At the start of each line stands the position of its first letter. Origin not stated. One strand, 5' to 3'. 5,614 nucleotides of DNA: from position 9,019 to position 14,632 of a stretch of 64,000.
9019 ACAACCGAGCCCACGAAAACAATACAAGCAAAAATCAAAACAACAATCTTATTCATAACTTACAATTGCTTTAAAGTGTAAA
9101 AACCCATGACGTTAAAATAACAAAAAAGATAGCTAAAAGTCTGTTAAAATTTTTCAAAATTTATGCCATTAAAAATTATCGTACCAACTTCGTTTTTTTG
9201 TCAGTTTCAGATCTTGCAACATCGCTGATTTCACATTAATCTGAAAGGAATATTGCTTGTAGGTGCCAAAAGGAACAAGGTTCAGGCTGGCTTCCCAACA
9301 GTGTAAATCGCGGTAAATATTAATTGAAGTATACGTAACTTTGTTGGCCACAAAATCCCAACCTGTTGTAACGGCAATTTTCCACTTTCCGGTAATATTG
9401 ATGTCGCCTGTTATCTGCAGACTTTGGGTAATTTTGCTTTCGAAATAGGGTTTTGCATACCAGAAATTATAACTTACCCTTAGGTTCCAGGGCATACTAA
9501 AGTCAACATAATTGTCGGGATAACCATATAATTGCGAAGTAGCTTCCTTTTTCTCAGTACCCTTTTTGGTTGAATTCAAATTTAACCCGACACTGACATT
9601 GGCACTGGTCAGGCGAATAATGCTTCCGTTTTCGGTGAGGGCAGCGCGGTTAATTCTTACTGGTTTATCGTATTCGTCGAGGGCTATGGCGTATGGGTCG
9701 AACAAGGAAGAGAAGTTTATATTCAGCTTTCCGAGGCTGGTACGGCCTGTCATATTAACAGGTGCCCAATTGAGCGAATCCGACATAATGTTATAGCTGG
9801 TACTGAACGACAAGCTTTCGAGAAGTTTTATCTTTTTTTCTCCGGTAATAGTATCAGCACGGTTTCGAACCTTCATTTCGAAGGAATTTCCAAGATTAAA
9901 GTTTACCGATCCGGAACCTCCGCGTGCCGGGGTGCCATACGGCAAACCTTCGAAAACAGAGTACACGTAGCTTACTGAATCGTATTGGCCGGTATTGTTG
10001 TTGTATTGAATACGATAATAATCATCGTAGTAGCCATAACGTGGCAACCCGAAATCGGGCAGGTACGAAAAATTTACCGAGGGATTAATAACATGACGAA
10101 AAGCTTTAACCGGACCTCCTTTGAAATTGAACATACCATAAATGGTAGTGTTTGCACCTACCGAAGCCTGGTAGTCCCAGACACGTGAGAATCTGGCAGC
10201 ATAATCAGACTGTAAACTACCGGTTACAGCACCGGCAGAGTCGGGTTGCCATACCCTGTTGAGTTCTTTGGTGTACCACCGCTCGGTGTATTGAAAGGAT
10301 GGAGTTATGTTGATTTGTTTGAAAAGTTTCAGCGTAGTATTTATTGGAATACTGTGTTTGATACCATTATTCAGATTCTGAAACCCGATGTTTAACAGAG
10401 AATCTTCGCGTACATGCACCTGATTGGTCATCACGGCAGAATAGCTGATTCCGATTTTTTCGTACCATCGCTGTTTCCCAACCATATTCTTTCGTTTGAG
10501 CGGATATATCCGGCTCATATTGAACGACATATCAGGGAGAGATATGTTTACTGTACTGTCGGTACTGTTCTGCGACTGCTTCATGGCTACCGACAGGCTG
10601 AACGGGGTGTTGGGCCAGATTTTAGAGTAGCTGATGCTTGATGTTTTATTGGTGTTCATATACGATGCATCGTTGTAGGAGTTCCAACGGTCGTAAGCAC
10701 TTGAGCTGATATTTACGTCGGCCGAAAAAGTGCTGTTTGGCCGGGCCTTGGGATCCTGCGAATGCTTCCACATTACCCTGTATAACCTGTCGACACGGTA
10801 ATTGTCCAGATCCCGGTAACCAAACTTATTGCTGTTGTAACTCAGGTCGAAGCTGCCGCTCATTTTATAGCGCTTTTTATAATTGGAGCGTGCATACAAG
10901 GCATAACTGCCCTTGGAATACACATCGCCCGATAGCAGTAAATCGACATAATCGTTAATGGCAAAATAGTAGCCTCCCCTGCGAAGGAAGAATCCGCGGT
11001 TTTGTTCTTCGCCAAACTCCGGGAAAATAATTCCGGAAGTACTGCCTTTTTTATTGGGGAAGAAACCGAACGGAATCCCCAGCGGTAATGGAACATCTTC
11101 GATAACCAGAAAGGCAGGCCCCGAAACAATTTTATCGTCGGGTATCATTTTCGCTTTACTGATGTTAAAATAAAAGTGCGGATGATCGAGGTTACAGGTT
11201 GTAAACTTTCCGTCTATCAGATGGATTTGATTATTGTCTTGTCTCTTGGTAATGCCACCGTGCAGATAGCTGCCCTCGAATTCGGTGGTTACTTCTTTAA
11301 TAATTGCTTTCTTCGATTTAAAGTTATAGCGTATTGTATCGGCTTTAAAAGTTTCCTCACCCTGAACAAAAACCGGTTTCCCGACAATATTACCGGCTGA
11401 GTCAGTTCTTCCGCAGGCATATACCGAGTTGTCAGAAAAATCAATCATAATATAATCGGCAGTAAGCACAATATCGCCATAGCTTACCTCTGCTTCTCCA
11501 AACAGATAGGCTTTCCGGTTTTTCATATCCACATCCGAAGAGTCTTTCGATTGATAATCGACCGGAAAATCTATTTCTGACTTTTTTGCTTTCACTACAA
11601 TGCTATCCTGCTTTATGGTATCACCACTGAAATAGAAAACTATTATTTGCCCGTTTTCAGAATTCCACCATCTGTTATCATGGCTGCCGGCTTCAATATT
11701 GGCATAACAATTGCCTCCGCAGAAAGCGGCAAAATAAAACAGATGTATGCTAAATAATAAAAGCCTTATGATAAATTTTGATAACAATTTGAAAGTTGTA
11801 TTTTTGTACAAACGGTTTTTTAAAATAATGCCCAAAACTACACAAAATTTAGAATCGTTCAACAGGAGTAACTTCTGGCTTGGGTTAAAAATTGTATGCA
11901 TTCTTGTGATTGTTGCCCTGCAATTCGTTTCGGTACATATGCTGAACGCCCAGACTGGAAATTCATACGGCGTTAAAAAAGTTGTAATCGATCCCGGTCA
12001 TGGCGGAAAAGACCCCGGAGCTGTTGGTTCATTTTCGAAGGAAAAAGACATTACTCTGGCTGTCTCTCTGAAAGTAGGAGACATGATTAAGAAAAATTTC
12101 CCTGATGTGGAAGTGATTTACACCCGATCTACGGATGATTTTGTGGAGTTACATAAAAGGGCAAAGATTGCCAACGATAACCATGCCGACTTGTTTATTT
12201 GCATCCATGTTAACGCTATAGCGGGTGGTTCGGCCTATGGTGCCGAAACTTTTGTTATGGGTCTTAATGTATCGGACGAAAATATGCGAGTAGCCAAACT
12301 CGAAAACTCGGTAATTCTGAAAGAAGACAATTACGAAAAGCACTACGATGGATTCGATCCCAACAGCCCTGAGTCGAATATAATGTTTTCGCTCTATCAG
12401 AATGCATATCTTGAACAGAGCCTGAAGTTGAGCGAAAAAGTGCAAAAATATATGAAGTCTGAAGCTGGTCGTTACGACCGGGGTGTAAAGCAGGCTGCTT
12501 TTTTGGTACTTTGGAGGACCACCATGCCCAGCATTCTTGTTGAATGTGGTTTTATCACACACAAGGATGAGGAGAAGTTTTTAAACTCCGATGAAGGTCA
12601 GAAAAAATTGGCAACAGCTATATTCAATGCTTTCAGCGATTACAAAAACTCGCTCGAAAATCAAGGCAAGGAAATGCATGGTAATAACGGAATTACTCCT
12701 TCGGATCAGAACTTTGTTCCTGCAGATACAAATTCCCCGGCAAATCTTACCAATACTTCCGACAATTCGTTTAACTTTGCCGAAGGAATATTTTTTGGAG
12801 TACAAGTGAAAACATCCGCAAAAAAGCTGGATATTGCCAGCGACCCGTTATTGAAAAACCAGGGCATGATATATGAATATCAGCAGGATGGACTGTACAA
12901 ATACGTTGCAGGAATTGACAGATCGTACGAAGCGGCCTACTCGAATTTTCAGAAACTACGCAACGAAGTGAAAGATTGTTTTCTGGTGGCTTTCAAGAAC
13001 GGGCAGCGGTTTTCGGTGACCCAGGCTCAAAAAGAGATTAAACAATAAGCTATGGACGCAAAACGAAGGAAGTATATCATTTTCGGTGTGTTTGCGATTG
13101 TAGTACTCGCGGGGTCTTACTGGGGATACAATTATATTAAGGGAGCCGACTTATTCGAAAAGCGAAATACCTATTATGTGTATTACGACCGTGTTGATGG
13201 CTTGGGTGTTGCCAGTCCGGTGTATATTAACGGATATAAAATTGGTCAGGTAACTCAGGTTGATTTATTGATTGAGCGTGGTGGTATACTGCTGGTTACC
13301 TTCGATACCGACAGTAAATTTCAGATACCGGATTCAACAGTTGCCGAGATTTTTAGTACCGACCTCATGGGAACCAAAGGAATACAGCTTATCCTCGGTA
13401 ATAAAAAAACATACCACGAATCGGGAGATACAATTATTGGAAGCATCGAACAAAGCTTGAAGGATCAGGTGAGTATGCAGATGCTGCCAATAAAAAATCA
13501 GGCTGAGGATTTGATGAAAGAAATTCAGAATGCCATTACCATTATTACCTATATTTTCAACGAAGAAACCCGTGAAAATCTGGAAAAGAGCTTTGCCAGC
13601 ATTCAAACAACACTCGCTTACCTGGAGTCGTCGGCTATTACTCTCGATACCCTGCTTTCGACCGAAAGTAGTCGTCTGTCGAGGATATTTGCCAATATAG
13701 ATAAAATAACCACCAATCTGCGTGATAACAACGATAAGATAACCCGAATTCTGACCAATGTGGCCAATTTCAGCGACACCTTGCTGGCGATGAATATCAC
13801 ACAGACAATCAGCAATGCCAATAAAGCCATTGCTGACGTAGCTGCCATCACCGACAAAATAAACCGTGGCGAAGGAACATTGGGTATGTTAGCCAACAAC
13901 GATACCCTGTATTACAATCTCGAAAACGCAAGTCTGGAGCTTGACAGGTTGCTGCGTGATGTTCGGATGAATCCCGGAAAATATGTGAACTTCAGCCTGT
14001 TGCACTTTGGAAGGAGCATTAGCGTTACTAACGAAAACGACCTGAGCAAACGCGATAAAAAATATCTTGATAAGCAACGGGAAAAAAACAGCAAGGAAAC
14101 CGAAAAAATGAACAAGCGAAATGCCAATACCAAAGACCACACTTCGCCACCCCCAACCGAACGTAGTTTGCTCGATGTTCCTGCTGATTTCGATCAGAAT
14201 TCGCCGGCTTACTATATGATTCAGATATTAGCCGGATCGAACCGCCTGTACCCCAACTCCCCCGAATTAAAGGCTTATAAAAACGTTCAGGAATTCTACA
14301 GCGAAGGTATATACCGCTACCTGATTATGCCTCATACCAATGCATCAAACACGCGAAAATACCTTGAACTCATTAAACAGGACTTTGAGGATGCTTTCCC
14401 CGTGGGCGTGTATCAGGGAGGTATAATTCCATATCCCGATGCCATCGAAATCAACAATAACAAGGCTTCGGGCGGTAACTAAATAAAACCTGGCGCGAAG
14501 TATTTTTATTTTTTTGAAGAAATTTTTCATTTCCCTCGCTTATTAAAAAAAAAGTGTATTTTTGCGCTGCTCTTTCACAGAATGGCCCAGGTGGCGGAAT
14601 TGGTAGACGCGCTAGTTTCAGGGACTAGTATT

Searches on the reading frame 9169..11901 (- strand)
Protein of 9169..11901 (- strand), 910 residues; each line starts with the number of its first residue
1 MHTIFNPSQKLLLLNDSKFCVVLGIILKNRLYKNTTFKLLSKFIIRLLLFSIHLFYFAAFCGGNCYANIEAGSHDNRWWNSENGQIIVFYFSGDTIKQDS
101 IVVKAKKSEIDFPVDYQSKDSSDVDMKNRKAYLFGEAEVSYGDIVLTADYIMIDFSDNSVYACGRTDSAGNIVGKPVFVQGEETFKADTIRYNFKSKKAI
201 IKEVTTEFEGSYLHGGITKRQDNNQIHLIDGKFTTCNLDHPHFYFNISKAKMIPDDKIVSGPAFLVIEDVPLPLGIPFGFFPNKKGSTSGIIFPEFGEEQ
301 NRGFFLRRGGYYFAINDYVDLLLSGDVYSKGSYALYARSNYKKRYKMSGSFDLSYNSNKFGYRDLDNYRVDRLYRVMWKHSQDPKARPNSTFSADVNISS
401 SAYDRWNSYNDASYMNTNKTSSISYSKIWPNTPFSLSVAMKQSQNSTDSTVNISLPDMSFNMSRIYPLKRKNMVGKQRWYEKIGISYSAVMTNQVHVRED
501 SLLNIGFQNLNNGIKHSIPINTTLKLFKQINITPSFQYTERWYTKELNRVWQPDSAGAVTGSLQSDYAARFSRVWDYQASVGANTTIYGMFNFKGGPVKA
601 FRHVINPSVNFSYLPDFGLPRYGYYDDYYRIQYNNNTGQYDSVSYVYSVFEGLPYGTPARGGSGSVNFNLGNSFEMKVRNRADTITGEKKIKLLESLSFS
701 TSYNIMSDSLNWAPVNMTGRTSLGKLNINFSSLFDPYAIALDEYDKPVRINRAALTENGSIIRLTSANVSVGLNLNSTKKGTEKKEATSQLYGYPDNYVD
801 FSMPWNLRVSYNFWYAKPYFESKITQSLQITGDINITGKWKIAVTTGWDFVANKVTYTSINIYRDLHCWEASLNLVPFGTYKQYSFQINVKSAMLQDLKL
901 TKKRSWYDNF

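Call 21: search_protein_families(library=pfam, proteins=[window:9169-11901:-], max_evalue=0.00001)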
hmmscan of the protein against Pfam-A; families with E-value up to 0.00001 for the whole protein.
window:9169-11901:- (910 aa): 1 family
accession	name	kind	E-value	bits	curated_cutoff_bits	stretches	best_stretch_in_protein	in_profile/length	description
PF19838.5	LptD_2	-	2.3e-171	571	22.5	1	258-737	1-464/464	LptD protein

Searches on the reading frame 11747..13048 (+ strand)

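Call 21: search_protein_families(library=pfam, proteins=[window:11747-13048:+], max_evalue=0.00001)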
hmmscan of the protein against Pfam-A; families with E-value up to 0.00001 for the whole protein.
window:11747-13048:+ (433 aa): 1 family
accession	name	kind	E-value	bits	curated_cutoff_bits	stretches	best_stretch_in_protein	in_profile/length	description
PF01520.23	Amidase_3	-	5.8e-54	183.2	27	1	79-295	1-171/174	N-acetylmuramoyl-L-alanine amidase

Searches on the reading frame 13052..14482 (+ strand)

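Call 21: search_protein_families(library=pfam, proteins=[window:13052-14482:+], max_evalue=0.00001)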
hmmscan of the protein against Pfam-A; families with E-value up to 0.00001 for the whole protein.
window:13052-14482:+ (476 aa): 1 family
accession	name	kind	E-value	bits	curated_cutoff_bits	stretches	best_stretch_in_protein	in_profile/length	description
PF02470.25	MlaD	-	6e-13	49.3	25.1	1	39-114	3-79/81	MlaD protein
